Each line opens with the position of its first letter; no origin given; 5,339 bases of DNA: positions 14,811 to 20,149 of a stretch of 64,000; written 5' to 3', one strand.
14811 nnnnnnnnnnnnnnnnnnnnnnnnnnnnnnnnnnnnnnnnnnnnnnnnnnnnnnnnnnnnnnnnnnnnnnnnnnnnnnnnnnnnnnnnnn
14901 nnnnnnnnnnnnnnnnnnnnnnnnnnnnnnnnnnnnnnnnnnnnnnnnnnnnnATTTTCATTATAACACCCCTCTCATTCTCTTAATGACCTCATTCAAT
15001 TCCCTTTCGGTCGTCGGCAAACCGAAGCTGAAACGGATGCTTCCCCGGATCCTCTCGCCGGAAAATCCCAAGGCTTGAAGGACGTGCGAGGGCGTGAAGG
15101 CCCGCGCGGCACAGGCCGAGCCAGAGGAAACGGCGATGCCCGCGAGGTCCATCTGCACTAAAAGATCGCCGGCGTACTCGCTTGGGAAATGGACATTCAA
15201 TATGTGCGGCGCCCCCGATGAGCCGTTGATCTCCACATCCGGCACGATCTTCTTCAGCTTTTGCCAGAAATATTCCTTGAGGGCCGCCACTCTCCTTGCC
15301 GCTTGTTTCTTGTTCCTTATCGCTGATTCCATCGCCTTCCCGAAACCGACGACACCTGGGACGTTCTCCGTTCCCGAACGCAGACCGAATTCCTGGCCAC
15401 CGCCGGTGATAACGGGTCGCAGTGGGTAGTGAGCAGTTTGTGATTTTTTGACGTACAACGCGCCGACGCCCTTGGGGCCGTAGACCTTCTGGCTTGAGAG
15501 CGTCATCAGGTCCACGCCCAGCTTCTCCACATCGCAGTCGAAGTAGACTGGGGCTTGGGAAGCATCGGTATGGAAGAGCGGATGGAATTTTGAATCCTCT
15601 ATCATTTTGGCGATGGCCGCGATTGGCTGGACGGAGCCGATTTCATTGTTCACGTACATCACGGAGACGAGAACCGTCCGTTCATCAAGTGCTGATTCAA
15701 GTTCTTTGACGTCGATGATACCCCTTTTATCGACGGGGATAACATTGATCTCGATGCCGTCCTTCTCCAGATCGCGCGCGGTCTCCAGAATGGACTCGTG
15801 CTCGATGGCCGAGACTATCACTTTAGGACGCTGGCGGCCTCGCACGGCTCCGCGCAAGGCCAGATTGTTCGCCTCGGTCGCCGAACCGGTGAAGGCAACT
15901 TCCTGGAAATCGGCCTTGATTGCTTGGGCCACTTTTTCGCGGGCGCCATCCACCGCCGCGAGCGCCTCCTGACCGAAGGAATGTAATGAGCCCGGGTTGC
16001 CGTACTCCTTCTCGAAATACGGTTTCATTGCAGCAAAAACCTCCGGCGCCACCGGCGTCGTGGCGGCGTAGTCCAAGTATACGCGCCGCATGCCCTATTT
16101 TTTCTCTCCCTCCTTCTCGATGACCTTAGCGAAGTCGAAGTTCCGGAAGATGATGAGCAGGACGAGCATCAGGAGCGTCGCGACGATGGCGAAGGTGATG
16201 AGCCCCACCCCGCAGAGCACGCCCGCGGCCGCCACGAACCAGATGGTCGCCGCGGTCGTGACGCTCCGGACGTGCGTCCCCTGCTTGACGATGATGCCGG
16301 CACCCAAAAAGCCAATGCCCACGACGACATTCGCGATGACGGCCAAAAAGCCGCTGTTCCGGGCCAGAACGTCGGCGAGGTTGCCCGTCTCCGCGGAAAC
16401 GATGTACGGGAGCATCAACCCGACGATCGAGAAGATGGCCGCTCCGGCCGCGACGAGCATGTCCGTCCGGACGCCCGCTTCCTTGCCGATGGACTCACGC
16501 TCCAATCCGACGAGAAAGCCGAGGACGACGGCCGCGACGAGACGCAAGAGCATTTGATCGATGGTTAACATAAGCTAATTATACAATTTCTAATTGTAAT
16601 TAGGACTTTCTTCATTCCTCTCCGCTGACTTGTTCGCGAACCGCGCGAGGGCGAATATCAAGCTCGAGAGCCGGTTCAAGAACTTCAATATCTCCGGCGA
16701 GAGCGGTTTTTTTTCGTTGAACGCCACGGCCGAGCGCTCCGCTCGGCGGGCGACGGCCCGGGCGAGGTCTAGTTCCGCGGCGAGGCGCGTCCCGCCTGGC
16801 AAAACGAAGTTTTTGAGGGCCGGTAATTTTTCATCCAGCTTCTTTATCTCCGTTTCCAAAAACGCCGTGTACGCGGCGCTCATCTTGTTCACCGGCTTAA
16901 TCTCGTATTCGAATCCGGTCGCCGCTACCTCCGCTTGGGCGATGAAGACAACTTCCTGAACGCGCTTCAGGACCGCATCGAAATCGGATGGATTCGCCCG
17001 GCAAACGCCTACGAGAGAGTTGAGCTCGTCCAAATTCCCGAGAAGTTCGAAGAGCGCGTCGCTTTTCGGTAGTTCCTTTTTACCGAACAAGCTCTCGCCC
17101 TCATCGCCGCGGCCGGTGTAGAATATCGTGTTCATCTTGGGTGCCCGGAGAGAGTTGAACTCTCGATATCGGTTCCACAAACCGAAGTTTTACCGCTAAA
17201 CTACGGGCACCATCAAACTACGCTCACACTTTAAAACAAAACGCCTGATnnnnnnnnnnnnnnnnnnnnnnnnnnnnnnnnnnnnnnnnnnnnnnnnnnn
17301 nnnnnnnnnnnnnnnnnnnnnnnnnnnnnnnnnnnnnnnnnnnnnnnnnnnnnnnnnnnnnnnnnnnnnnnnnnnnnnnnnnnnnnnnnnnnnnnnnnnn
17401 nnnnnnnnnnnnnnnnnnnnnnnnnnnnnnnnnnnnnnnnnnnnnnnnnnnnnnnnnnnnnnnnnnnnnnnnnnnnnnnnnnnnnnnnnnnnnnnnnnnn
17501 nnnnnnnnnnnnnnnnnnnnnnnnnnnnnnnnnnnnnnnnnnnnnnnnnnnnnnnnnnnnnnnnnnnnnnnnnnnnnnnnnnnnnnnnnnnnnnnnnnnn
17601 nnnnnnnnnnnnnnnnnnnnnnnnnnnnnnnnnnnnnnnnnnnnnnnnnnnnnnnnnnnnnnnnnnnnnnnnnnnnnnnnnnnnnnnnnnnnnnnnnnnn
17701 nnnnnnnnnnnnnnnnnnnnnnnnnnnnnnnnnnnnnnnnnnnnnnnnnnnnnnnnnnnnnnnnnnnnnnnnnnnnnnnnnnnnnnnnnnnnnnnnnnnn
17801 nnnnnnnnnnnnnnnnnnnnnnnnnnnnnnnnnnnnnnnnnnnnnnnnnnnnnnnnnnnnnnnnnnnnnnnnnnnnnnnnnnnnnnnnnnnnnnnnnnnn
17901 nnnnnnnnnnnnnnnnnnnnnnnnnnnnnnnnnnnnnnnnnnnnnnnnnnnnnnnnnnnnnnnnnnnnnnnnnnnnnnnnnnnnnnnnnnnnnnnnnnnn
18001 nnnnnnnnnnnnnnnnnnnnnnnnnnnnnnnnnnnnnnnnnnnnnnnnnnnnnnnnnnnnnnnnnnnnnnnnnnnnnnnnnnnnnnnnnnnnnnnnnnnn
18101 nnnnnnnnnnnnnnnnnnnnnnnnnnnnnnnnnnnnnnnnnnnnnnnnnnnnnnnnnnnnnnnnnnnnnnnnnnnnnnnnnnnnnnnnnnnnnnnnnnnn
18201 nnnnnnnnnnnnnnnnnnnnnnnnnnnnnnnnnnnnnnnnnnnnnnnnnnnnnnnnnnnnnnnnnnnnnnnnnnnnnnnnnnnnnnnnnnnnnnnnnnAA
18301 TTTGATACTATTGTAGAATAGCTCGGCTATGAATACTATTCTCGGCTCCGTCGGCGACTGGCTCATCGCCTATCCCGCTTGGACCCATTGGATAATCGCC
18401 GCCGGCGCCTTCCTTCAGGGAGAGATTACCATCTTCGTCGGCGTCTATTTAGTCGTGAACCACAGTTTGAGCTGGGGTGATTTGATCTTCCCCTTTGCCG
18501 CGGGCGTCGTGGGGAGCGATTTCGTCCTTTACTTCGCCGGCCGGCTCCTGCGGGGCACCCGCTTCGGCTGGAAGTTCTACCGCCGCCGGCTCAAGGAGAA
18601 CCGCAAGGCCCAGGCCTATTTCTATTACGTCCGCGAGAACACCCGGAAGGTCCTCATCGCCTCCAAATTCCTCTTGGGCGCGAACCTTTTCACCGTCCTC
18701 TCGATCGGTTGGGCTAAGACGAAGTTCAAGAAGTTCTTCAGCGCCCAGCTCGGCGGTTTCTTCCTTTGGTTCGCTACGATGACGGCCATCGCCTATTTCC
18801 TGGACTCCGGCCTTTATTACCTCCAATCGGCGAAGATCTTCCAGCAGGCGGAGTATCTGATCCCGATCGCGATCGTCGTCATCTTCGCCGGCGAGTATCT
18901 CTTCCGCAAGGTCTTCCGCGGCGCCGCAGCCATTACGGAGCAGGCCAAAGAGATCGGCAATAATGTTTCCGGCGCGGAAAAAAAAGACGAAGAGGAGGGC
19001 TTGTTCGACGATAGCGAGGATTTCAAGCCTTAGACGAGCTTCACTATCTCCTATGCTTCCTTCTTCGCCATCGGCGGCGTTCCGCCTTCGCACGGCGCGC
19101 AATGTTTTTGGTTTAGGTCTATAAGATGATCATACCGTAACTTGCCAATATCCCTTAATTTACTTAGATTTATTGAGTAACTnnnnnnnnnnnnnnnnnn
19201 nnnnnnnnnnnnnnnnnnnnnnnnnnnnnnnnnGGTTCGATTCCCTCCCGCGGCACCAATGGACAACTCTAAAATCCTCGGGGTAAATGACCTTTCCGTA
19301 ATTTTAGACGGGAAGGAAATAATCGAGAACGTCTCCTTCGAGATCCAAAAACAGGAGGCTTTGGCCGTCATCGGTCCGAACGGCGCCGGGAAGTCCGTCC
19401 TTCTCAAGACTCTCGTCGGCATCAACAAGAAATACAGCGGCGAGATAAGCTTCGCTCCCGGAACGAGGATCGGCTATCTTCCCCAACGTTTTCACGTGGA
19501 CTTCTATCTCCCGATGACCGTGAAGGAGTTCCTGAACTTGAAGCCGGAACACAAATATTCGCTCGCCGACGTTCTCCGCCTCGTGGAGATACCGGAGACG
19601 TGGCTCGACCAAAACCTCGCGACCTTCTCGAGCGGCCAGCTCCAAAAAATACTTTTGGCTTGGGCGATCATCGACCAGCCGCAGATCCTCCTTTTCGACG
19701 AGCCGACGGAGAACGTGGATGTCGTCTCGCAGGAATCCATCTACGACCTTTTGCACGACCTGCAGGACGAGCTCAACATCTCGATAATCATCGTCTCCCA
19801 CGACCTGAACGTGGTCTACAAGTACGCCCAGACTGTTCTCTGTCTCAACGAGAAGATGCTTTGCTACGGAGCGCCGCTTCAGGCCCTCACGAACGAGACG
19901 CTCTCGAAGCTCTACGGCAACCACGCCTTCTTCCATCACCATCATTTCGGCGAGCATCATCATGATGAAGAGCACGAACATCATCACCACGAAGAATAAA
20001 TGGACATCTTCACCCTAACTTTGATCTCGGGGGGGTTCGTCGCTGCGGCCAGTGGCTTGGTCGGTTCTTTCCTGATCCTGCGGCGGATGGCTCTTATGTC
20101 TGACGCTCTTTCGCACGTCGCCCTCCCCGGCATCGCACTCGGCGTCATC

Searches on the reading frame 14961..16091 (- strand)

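Call 28: search_protein_families(library=pfam, proteins=[window:14961-16091:-], max_evalue=0.001)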
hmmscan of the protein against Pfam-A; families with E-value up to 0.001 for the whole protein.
window:14961-16091:- (376 aa): 2 families
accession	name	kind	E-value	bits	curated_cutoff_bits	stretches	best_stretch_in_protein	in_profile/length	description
PF00266.25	Aminotran_5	-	5.5e-77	259.7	21.5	1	4-366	1-369/371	Aminotransferase class-V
PF01212.27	Beta_elim_lyase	-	2.2e-05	24.4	27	1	60-202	45-199/288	Beta-eliminating lyase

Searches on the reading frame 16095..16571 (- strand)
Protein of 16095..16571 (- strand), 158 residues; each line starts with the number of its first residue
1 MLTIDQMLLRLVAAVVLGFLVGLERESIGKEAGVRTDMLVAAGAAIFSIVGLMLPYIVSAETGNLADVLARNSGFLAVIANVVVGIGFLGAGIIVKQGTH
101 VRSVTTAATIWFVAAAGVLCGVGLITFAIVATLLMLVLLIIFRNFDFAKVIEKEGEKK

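Call 28: search_protein_families(library=pfam, proteins=[window:16095-16571:-], max_evalue=0.001)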
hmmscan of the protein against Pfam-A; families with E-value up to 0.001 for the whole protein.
window:16095-16571:- (158 aa): 1 family
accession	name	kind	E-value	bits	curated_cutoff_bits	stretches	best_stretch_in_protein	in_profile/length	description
PF02308.21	MgtC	-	3.2e-31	108.6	31.4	1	11-145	1-118/121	MgtC family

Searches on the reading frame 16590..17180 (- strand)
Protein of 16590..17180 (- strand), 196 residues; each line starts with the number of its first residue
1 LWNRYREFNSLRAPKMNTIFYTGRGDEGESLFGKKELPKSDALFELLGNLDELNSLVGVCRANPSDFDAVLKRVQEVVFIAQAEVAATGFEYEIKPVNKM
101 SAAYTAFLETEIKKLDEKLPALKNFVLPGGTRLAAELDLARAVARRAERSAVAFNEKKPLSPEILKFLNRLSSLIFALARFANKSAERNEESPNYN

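Call 28: search_protein_families(library=pfam, proteins=[window:16590-17180:-], max_evalue=0.001)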
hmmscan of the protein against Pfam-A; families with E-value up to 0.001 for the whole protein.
window:16590-17180:- (196 aa): 1 family
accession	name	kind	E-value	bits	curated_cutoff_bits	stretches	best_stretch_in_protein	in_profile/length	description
PF01923.23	Cob_adeno_trans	-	1.6e-45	155.7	24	1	21-182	2-171/171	Cobalamin adenosyltransferase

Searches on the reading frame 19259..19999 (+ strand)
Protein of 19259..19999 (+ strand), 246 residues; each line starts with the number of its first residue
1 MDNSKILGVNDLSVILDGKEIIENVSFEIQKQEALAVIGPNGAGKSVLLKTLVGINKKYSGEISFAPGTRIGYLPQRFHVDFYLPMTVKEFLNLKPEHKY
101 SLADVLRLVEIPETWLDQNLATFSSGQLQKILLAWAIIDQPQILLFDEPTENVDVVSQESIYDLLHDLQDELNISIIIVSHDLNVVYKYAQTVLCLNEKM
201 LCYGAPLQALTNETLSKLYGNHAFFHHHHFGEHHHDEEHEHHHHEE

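Call 28: search_protein_families(library=pfam, proteins=[window:19259-19999:+], max_evalue=0.001)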
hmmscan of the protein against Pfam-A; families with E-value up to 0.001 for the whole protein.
window:19259-19999:+ (246 aa): 3 families
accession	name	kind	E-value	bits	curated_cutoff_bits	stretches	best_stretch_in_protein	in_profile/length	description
PF00005.33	ABC_tran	-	1.5e-23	84.4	25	1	23-150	2-136/137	ABC transporter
PF13304.12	AAA_21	-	9.1e-14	52.6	27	1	119-186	234-303/304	AAA domain, putative AbiEii toxin, Type IV TA system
PF02463.25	SMC_N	-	0.0005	20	40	0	32-52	24-44/220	RecF/RecN/SMC N terminal domain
